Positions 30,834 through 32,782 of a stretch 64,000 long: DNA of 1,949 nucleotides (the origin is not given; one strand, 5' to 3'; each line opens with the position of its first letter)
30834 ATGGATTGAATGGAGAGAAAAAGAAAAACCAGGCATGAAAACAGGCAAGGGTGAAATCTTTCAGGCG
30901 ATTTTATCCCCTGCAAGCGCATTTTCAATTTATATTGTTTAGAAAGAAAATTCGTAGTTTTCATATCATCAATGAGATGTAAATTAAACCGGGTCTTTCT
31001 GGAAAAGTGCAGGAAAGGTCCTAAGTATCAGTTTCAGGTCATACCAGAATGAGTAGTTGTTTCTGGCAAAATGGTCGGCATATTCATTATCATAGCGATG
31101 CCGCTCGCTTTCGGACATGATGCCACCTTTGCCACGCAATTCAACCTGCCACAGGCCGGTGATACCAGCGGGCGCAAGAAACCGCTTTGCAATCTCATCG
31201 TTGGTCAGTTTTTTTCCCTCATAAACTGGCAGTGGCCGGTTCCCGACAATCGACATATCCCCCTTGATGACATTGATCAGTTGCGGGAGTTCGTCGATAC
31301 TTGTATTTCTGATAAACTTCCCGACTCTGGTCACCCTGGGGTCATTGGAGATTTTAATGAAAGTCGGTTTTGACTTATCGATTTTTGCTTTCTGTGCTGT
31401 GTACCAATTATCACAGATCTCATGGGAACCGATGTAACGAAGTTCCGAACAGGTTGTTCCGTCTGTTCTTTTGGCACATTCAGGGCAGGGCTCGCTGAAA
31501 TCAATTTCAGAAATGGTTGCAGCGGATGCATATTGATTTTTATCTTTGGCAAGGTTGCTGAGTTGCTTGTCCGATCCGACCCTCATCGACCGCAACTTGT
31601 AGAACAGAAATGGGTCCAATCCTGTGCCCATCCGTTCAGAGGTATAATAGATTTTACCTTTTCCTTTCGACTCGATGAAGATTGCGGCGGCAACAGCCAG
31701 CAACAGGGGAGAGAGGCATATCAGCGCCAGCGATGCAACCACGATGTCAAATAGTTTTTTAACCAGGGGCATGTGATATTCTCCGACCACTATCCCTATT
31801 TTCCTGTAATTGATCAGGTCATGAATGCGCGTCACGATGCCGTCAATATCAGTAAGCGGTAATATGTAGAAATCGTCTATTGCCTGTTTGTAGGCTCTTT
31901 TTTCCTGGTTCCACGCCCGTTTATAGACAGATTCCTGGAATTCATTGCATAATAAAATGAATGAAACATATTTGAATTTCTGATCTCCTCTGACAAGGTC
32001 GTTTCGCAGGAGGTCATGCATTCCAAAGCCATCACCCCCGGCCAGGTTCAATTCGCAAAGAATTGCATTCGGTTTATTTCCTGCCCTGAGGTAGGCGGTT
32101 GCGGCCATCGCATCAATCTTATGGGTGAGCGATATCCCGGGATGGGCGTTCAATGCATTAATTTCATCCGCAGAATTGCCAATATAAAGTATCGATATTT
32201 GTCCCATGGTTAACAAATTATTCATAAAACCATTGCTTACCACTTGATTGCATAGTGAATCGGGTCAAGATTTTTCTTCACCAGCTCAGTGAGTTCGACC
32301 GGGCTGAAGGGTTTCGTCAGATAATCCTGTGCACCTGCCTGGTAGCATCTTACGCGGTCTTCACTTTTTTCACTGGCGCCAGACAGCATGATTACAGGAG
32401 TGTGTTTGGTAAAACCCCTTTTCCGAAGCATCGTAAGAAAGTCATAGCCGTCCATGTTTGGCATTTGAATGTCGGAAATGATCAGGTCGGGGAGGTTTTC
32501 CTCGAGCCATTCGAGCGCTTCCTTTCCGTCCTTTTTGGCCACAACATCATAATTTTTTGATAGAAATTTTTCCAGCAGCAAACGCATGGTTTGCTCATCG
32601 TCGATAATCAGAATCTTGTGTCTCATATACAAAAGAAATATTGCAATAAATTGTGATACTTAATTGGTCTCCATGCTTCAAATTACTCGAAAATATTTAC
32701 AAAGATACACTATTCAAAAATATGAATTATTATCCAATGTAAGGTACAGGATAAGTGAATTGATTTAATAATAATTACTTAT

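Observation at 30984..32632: Priming sugar transferase with a dead receiver domain and a Cys-rich insertion, paired with a genuine stand-alone receiver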

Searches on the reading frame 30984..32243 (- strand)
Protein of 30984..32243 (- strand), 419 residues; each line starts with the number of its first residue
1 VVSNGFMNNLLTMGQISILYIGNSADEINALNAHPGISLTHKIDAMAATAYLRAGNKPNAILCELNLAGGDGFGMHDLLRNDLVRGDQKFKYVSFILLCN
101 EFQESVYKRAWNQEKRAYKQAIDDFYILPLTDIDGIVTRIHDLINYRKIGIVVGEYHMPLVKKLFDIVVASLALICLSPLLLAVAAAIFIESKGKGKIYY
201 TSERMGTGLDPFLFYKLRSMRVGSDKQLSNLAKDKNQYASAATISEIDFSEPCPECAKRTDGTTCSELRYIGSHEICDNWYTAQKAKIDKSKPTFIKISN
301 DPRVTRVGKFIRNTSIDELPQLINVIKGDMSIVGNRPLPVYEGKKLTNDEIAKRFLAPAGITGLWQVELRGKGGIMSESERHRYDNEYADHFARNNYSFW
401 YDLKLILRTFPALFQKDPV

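Call 3: search_protein_families(library=pfam, proteins=[window:30984-32243:-], max_evalue=0.1)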
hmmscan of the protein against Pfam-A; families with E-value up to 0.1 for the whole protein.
window:30984-32243:- (419 aa): 1 family
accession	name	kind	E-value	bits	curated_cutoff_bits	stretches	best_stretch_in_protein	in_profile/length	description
PF02397.22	Bac_transf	-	2.9e-51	174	27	1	162-414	1-178/179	Bacterial sugar transferase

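Call 4: search_protein_families(library=ncbifam, proteins=[window:30984-32243:-], max_evalue=0.1)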
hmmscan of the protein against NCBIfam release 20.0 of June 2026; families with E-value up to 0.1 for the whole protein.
window:30984-32243:- (419 aa): 10 families
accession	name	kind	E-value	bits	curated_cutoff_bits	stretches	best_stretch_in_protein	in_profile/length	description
TIGR03025.1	EPS_sugtrans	subfamily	5.6e-60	203.8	295.55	1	159-416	255-441/445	exopolysaccharide biosynthesis polyprenyl glycosylphosphotransferase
TIGR03023.1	WcaJ_sugtrans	equivalog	3.3e-49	168.4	410.75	2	296-416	330-449/453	undecaprenyl-phosphate glucose phosphotransferase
TIGR03022.1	WbaP_sugtrans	subfamily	7.1e-49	167.3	403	2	294-416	339-452/456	undecaprenyl-phosphate galactose phosphotransferase WbaP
NF052601.1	undeca_RfbP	equivalog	7.4e-39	133.5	330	2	296-412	127-234/244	undecaprenyl-phosphate galactose phosphotransferase family protein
NF041877.1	EPS_EpsZ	equivalog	1.7e-37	129.2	800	2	288-413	337-452/459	exopolysaccharide biosynthesis polyisoprenyl-phosphate hexose-1-phosphate transferase EpsZ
TIGR03013.1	EpsB_2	subfamily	1.2e-31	110.3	393.35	2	296-411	322-434/443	TIGR03013 family XrtA/PEP-CTERM system glycosyltransferase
NF011751.0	PRK15204.1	equivalog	2.4e-31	108.9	907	2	295-417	360-473/476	undecaprenyl-phosphate galactose phosphotransferase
NF050817.1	PolSacchBiosHfsE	equivalog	6.4e-31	107.6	750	2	299-414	343-460/467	polysaccharide biosynthesis protein HfsE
NF007518.0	PRK10124.1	equivalog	3e-30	105.4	684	2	297-409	342-453/464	undecaprenyl-phosphate glucose phosphotransferase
NF045514.1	glycotran_HepC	equivalog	1.6e-15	57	140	1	160-343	115-217/220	heterocyst development glycosyltransferase HepC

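Call 5: find_homologous_proteins(query=window:30984-32243:-)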
Query window:30984-32243:- (419 aa): 7989 proteins with E <= 0.001 among 8000 candidates; the best 120 are listed.
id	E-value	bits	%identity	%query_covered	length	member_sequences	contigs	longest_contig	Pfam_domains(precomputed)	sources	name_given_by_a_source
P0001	1.1e-279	945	100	99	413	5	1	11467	PF02397.23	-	-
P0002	2.6e-171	588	66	96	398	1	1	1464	PF02397.23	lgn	-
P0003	5.0e-170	584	67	97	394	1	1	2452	PF02397.23,PF00072.31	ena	-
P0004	1.6e-163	562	64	96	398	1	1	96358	PF02397.23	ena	-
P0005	1.2e-160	553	62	97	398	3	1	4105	PF02397.23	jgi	jgi:lipopolysaccharide/colanic/teichoic acid biosynthesis glycosyltransferase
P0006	2.9e-158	545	62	97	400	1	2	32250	PF02397.23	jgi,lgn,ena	-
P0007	9.5e-157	540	61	97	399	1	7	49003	PF02397.23,PF00072.31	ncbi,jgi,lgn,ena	-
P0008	2.8e-153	528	61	96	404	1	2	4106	PF02397.23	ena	-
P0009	1.2e-152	526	60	96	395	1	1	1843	PF02397.23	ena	-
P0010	2.7e-151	522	61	96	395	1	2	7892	PF02397.23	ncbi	-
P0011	4.7e-149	514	61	97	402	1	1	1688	PF02397.23,PF00072.31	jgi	jgi:lipopolysaccharide/colanic/teichoic acid biosynthesis glycosyltransferase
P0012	5.0e-149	514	60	97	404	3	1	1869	PF02397.23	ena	-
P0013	1.4e-147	510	59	96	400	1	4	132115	PF02397.23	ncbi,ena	-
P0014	2.0e-147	509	59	96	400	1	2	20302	PF02397.23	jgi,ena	-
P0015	4.6e-147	508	58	96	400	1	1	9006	PF02397.23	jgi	jgi:lipopolysaccharide/colanic/teichoic acid biosynthesis glycosyltransferase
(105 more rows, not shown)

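Call 6: search_solved_structures(query=window:30984-32243:-, max_evalue=1, show_alignments=2)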
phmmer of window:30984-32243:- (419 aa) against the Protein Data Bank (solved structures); distinct sequences matched with E-value up to 1: 7.
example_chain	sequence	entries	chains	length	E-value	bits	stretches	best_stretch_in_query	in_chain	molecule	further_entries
30us_A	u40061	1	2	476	2.1e-31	112.1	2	295-417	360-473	UDP-Gal::undecaprenolphosphate Gal-1-P transferase WbaP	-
9s7s_A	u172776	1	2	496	2.5e-31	111.8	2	295-417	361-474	UDP-Gal::undecaprenolphosphate Gal-1-P transferase WbaP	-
30wc_A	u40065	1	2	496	2.5e-31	111.8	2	295-417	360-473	Undecaprenyl-phosphate galactose phosphotransferase WbaP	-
9s8l_A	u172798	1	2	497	2.5e-31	111.8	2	295-417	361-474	UDP-Gal::undecaprenolphosphate Gal-1-P transferase WbaP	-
8t53_A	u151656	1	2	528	1.2e-26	96.4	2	296-417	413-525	Undecaprenyl-phosphate galactose phosphotransferase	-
8e37_B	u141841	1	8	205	5.6e-21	77.7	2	298-416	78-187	N,N'-diacetylbacilliosaminyl-1-phosphate transferase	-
8g1n_A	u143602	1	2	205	1e-20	76.9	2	298-416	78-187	N,N'-diacetylbacilliosaminyl-1-phosphate transferase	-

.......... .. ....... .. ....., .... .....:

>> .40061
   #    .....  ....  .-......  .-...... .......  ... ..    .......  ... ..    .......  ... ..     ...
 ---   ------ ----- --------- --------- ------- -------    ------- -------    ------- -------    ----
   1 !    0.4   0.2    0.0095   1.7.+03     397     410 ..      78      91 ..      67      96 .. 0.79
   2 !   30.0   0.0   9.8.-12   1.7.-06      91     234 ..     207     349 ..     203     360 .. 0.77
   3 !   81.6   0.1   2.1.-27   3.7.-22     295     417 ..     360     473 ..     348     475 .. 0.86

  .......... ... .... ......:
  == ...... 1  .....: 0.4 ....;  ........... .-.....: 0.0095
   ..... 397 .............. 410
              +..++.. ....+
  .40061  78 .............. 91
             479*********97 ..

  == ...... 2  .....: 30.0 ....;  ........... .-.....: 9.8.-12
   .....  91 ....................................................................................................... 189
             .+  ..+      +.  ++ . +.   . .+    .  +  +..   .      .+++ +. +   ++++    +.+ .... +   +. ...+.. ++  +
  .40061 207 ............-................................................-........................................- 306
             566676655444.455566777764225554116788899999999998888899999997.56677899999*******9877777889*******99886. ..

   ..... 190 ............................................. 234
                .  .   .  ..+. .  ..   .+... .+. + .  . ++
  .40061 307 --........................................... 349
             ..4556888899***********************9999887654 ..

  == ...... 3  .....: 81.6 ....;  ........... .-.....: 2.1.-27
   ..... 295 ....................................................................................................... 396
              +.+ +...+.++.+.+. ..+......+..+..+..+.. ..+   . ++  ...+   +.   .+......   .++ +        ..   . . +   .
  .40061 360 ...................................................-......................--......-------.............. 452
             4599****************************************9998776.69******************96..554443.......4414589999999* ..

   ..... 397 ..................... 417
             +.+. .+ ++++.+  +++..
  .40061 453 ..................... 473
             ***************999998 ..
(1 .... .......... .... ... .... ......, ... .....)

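Call 29: find_related_loci(query=A1, collection=genome_contigs, flank=4000)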
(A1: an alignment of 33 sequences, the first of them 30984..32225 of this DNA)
Query A1 (413 aa) in genome_contigs; peptide patterns used: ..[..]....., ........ (x = any residue, [..] = any of these).
600 stretches matched a pattern (row limit reached: there are more); 595 encode a relative of the query (tblastn E <= 1e-3); the best 80 are kept; 80 distinct loci.
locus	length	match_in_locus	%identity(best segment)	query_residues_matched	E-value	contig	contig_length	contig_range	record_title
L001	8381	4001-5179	50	12-413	9e-127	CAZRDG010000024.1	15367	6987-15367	MAG TPA_asm: uncultured Lacinutrix sp. isolate binchicken_co272_8 genome assembly, contig: NODE_60_length_15367_cov_11.1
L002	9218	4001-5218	51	1-413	8e-126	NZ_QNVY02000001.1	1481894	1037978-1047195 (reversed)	Flavobacterium petrolei strain Kopri-42 1, whole genome shotgun sequence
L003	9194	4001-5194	48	7-413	9e-126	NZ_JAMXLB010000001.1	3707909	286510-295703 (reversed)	Flavobacterium sp. NRK F7 Scaffold_1, whole genome shotgun sequence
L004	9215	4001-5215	48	1-413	2e-119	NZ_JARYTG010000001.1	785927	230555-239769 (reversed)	Winogradskyella sp. SYSU M77433 NODE_1_length_785927_cov_155.639066, whole genome shotgun sequence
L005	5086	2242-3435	44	10-413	4e-97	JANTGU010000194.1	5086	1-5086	MAG: Bacteroidales bacterium isolate bin10084 c_000000019899, whole genome shotgun sequence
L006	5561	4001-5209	43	1-413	6e-94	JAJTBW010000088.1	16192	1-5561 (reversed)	MAG: Sphingobacteriia bacterium isolate MS_R2_22 NODE_763_length_16192_cov_5.537027, whole genome shotgun sequence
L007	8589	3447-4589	38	9-410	7e-78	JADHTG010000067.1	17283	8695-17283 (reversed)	MAG: Bacteroidetes bacterium isolate BS150m-G14 BS-150m-C2876, whole genome shotgun sequence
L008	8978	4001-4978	45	78-413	3e-76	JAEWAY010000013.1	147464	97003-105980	MAG: Bacteroidetes bacterium isolate OH_PBB_231 k127_1154029, whole genome shotgun sequence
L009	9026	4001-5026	44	54-413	2e-75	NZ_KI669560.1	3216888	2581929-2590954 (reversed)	Sediminibacterium sp. C3 isolate Sediminibacterium sp. C3 scf7180000002434, whole genome shotgun sequence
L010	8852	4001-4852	49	125-413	5e-75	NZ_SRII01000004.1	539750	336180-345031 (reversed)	Hymenobacter sp. UV11 NODE_4_length_539750_cov_9.34693, whole genome shotgun sequence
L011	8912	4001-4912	46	110-413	7e-75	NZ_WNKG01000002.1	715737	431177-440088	Cyclobacterium salsum strain SYSU L10167 NODE_2_length_715737_cov_131.859_ID_8437, whole genome shotgun sequence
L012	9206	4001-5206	40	12-413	4e-74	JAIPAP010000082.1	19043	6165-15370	MAG: Bacteroidales bacterium isolate Tobar15.5-16.5m-G7 Tobar15-5-16-5m-20mill-C382, whole genome shotgun sequence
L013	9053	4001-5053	44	43-413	2e-72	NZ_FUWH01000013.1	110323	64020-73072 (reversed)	Sediminibacterium ginsengisoli strain DSM 22335, whole genome shotgun sequence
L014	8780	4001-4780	44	103-413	7e-72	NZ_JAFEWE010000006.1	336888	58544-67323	Desertivirga arenae strain SYSU D00823 Scaffold6_1, whole genome shotgun sequence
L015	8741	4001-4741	49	150-413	1e-70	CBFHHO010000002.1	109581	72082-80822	MAG: uncultured Schleiferiaceae bacterium isolate AGTU_42_bin_5_indper genome assembly, contig: AGTU_42_bin_5_indper_c2,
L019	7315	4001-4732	49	150-413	8e-68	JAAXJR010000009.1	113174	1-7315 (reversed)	MAG: Flavobacteriales bacterium isolate SW42617_bin_7 NODE_7_length_113174_cov_566.746824, whole genome shotgun sequence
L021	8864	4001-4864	50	117-413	6e-76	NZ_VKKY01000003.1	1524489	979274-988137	Rufibacter hautae strain NBS58-1 NODE_3, whole genome shotgun sequence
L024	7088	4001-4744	48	152-410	2e-59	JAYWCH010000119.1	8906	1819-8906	MAG: Hymenobacter sp. isolate GL94_UP_concoct_117 GL94_UP_concoct_117_118, whole genome shotgun sequence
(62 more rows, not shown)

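Call 30: predict_structure(alignment_id=A1)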
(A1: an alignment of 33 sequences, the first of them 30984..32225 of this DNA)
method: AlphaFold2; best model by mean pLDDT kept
length: 413 residues; sequences in the alignment: 33
mean_pLDDT: 69.9   pTM: 0.48
mean pLDDT of the five models: 69.9, 68.6, 68.5, 68.2, 66.6
residues with pLDDT >= 90: 57; 70-90: 159; 50-70: 140; < 50: 57
segments of 3 or more residues with pLDDT < 50: 1-6, 199-203, 205-208, 232-235, 288-292, 322-344, 352-356, 411-413
pLDDT, mean of each block of 10 residues (from residue 1): 52 95 93 95 92 93 90 71 82 72 71 79 87 83 62 74 81 81 69 52 46 58 56 54 82 83 78 81 59 57 66 57 42 38 50 52 66 69 68 76 64 42
secondary structure, 60 per line:
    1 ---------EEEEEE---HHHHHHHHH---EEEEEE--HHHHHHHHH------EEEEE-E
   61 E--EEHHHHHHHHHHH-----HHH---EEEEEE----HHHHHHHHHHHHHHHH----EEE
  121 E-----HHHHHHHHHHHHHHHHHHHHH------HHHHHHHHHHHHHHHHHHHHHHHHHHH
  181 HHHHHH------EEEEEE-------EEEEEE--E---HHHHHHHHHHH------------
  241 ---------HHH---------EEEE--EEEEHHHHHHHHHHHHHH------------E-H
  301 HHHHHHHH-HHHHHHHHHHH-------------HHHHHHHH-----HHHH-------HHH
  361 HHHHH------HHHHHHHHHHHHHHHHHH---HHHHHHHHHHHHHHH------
elements in order: E10-15 H19-27 E31-36 H39-47 E54-58 H66-76 E88-93 H98-113 E118-121 H127-147 H154-186 E193-198 E206-211 H218-228 E262-265 E268-271 H272-285 H300-308 H310-320 H334-341 H347-350 H358-365 H372-389 H393-407

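Call 33: fold_search(model_id=the predicted structure, library=pdb)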
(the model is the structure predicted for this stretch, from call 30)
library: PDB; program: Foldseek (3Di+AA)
matches with E <= 10: 1253; with E <= 0.001: 53
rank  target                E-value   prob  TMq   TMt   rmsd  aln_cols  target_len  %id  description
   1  8t53_A                5.4e-06  1.00  0.25  0.26  18.6       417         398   18  S. enterica WbaP in a styrene maleic acid liponanoparticle (released 2024-02-14)
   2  3bre_A                3.3e-05  1.00  0.26  0.33  11.0       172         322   19  Crystal Structure of P.aeruginosa PA3702 (released 2008-04-01)
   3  5wq0_B                1.1e-04  1.00  0.25  0.71   3.8       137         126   18  Receiver domain of Spo0A from Paenisporosarcina sp. TG-14 (released 2017-03-22)
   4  6od1_A                1.3e-04  1.00  0.24  0.29  16.3       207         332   12  IraD-bound to RssB D58P variant (released 2019-04-24)
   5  7pvk_A                1.5e-04  1.00  0.24  0.20  10.8       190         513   13  X-ray structure of dimeric PorX (T272A mutant), in complex with pGpG. (released 2022-12-14)
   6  6oaq_A                1.6e-04  1.00  0.26  0.35   7.5       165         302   16  Crystal structure of a dual sensor histidine kinase in BeF3- bound state (released 2019-09-18)
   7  2pkx_B                1.6e-04  1.00  0.25  0.75   3.1       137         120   18  E.coli response regulator PhoP receiver domain (released 2007-05-22)
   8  5wq0_A                1.6e-04  1.00  0.25  0.72   3.8       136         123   18  Receiver domain of Spo0A from Paenisporosarcina sp. TG-14 (released 2017-03-22)
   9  7m0s_B                1.8e-04  1.00  0.26  0.77   3.2       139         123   20  N-terminal domain of PmrA from Acinetobacter baumannii (released 2021-11-03)
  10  1l5y_B                1.8e-04  1.00  0.24  0.59  13.9       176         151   15  CRYSTAL STRUCTURE OF MG2+ / BEF3-BOUND RECEIVER DOMAIN OF SINORHIZOBIUM MELILOTI DCTD (released 2002-10-23)
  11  9of3_A                2.3e-04  1.00  0.24  0.73   3.8       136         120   21  Structure of the Acinetobacter baumannii Response Regulator PmrA Receiver Domain D10N mutation (released 2025-11-26)
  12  4hnr                  2.3e-04  1.00  0.24  0.71   4.2       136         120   12  High resolution structure of Chemotaxis response regulator CheY4 of Vibrio cholerae (released 2013-10-02)
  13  8ted_B                2.3e-04  1.00  0.24  0.20   4.2       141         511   18  PorX primitive orthorhombic crystal form (released 2024-04-17)
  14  9of8_B                2.4e-04  1.00  0.24  0.72   3.9       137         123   20  Structure of the Acinetobacter baumannii Response Regulator PmrA Receiver Domain S119T Mutation (released 2025-11-26)
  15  8tef_A                2.4e-04  1.00  0.24  0.19  10.4       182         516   13  PorX primitive monoclinic crystal form (released 2024-04-17)
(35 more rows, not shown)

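Call 40: search_protein_families(library=pfam, proteins=[L004:190-903:+, L005:464-1705:+, L010:984-2960:+, L021:1075-2952:+, L019:1874-3223:+, L024:1781-3472:+, L014:6713-8050:+], max_evalue=0.0001)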
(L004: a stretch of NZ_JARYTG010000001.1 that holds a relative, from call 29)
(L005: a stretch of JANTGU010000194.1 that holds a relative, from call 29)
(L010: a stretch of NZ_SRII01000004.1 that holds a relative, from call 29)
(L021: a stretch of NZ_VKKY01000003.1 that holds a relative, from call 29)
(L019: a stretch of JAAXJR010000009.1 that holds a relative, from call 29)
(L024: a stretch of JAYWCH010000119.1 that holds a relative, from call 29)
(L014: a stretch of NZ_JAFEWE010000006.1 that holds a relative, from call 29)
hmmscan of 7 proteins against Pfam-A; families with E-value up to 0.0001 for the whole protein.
L004:190-903:+ (237 aa): 2 families
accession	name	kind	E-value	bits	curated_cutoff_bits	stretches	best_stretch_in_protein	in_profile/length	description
PF04397.21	LytTR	-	3.7e-21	75.6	22.6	1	145-234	2-97/98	LytTr DNA-binding domain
PF00072.30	Response_reg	-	5.4e-20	72.1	30.2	1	4-111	2-111/111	Response regulator receiver domain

L005:464-1705:+ (413 aa): 3 families
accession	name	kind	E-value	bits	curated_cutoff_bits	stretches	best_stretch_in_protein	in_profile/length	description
PF00072.30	Response_reg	-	6.3e-24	84.7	30.2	1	291-402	1-106/111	Response regulator receiver domain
PF02518.31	HATPase_c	-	4.9e-22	78.9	26.4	1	164-278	1-110/111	Histidine kinase-, DNA gyrase B-, and HSP90-like ATPase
PF00512.31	HisKA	-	2.8e-13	50.1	26.9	1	53-116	3-65/66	His Kinase A (phospho-acceptor) domain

L010:984-2960:+ (658 aa): 4 families
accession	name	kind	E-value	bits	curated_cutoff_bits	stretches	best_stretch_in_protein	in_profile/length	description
PF02518.31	HATPase_c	-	2.1e-27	96.2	26.4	1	268-382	1-109/111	Histidine kinase-, DNA gyrase B-, and HSP90-like ATPase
PF00072.30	Response_reg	-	1.3e-23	83.8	30.2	1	407-519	1-110/111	Response regulator receiver domain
PF00512.31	HisKA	-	4.2e-20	72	26.9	1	157-221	2-66/66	His Kinase A (phospho-acceptor) domain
PF01627.28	Hpt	-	2.1e-06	28.3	24.6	1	563-634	2-72/84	Hpt domain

L021:1075-2952:+ (625 aa): 5 families
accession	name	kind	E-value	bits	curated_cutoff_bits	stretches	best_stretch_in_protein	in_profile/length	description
PF00072.30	Response_reg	-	2.5e-20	73.1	30.2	1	379-486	2-106/111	Response regulator receiver domain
PF02518.31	HATPase_c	-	5.9e-09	36.8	26.4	1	237-348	4-109/111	Histidine kinase-, DNA gyrase B-, and HSP90-like ATPase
PF00512.31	HisKA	-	3.3e-08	33.9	26.9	1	122-187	1-66/66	His Kinase A (phospho-acceptor) domain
PF01627.28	Hpt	-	2.1e-06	28.3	24.6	1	534-590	2-58/84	Hpt domain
PF13188.13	PAS_8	-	2.1e-05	24.7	21.8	1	3-54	2-54/65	PAS domain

L019:1874-3223:+ (449 aa): 6 families
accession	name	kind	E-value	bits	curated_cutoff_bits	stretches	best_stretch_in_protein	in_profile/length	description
PF00158.32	Sigma54_activat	-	1e-57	194.9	20.2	1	142-308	1-167/168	Sigma-54 interaction domain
PF25601.1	AAA_lid_14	-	5.6e-20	71.4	27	1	314-384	1-71/87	AAA+ ATPase lid domain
PF00072.30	Response_reg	-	5.7e-17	62.3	30.2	1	4-103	1-100/111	Response regulator receiver domain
PF14532.12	Sigma54_activ_2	-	2.3e-15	57.5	25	1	143-313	1-138/138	Sigma-54 interaction domain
PF07728.20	AAA_5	-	8.4e-07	29.5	22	1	168-283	4-114/139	AAA domain (dynein-related subfamily)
PF07724.20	AAA_2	-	8.9e-05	23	27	0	166-282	6-122/166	AAA domain (Cdc48 subfamily)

L024:1781-3472:+ (563 aa): 4 families
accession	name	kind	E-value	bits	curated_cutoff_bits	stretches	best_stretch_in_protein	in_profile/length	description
PF02518.31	HATPase_c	-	7.7e-28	97.6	26.4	1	176-293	1-110/111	Histidine kinase-, DNA gyrase B-, and HSP90-like ATPase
PF00072.30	Response_reg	-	1.1e-22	80.7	30.2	1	317-429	1-110/111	Response regulator receiver domain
PF00512.31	HisKA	-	8.1e-21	74.3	26.9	1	65-129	2-66/66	His Kinase A (phospho-acceptor) domain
PF01627.28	Hpt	-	1.7e-09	38.2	24.6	1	465-541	2-73/84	Hpt domain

L014:6713-8050:+ (445 aa): 8 families
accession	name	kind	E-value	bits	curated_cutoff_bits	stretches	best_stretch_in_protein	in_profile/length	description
PF00158.32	Sigma54_activat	-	2.3e-67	226.3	20.2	1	138-304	2-168/168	Sigma-54 interaction domain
PF00072.30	Response_reg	-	2.4e-24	86.1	30.2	1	5-113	2-110/111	Response regulator receiver domain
PF25601.1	AAA_lid_14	-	2.7e-23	82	27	1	309-383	1-75/87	AAA+ ATPase lid domain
PF14532.12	Sigma54_activ_2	-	1.4e-19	71.2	25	1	139-308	2-138/138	Sigma-54 interaction domain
PF02954.25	HTH_8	-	2.1e-13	50.2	22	1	405-441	6-42/42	Bacterial regulatory protein, Fis family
PF07728.20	AAA_5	-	3.5e-09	37.2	22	1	161-281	2-125/139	AAA domain (dynein-related subfamily)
PF07724.20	AAA_2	-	2.3e-06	28.2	27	1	159-277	4-122/166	AAA domain (Cdc48 subfamily)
PF00004.35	AAA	-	9e-05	23.4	21.2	0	162-279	2-110/131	ATPase family associated with various cellular activities (AAA)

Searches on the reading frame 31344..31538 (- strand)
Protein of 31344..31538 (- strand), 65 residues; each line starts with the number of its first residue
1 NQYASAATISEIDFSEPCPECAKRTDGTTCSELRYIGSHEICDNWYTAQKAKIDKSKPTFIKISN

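Call 59: search_protein_families(library=pfam, proteins=[window:31344-31538:-], max_evalue=10)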
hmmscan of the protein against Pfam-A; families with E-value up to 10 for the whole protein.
window:31344-31538:- (65 aa): 0 families

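Call 60: search_solved_structures(query=window:31344-31538:-, max_evalue=10, show_alignments=2)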
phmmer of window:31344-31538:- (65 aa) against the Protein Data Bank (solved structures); distinct sequences matched with E-value up to 10: 0.

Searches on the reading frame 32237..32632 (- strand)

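Call 3: search_protein_families(library=pfam, proteins=[window:32237-32632:-], max_evalue=0.1)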
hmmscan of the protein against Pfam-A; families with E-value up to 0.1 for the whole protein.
window:32237-32632:- (131 aa): 2 families
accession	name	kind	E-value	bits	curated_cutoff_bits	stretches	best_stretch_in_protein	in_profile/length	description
PF00072.30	Response_reg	-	3.6e-33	114.5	30.2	1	7-118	1-110/111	Response regulator receiver domain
PF23198.2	PDE8A_N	-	0.05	13.9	29.6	0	27-94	34-102/147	PDE8A-like, N-terminal domain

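Call 4: search_protein_families(library=ncbifam, proteins=[window:32237-32632:-], max_evalue=0.1)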
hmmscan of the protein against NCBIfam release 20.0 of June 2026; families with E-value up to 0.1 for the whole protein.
window:32237-32632:- (131 aa): 101 families (the best 25 are shown)
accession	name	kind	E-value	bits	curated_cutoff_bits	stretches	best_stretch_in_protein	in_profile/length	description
TIGR02154.1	PhoB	equivalog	8.9e-29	100.4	296.2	1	3-121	1-119/226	phosphate regulon transcriptional regulator PhoB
NF007135.0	PRK09581.1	equivalog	3.1e-27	95.5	474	1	3-119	1-117/457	PleD family two-component system response regulator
NF045944.1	ResRegRpaBCyano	equivalog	3.2e-27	95.4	330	1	8-120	1-110/229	response regulator transcription factor RpaB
NF033117.2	vanR_ACDEGLN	exception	4.4e-23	82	350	1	7-122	1-113/226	VanR-ABDEGLN family response regulator transcription factor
NF040534.1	resp_reg_YycF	equivalog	6.7e-23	81.1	340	1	6-123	2-116/231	response regulator YycF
NF007969.0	PRK10693.1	equivalog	1.1e-22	80.6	329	1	5-124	8-126/337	two-component system response regulator RssB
NF033120.0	vanR_FM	exception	1.3e-22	80.6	460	1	6-121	5-117/231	vancomycin resistance response regulator transcription factor, VanR-F/VanR-M family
TIGR01818.1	ntrC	equivalog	5.1e-22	78.3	558.6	1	7-122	1-114/463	nitrogen regulation protein NR(I)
NF047465.1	hybrid_HK_LvrA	exception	6e-22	77.5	1200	1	2-119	465-581/819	hybrid histidine kinase/response regulator LvrA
NF007546.0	PRK10161.1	equivalog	1.4e-21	77.2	471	1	3-121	1-119/229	phosphate response regulator transcription factor PhoB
NF040689.1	MtrAB_MtrA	equivalog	3.8e-21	75.4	300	1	7-122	1-113/219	MtrAB system response regulator MtrA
NF001965.0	PRK00742.1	subfamily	5.4e-21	75.2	293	1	3-113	2-113/357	chemotaxis-specific protein-glutamate methyltransferase CheB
TIGR01387.1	cztR_silR_copR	subfamily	1.3e-20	74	279.2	1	7-122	1-114/218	heavy metal response regulator transcription factor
NF008099.0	PRK10841.1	equivalog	1.3e-20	72.9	920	1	6-115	826-933/949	two-component system sensor histidine kinase RcsC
NF045717.1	DVU0259_DivK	exception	1.5e-20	73.5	160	1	3-122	1-116/117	DVU0259 family response regulator domain-containing protein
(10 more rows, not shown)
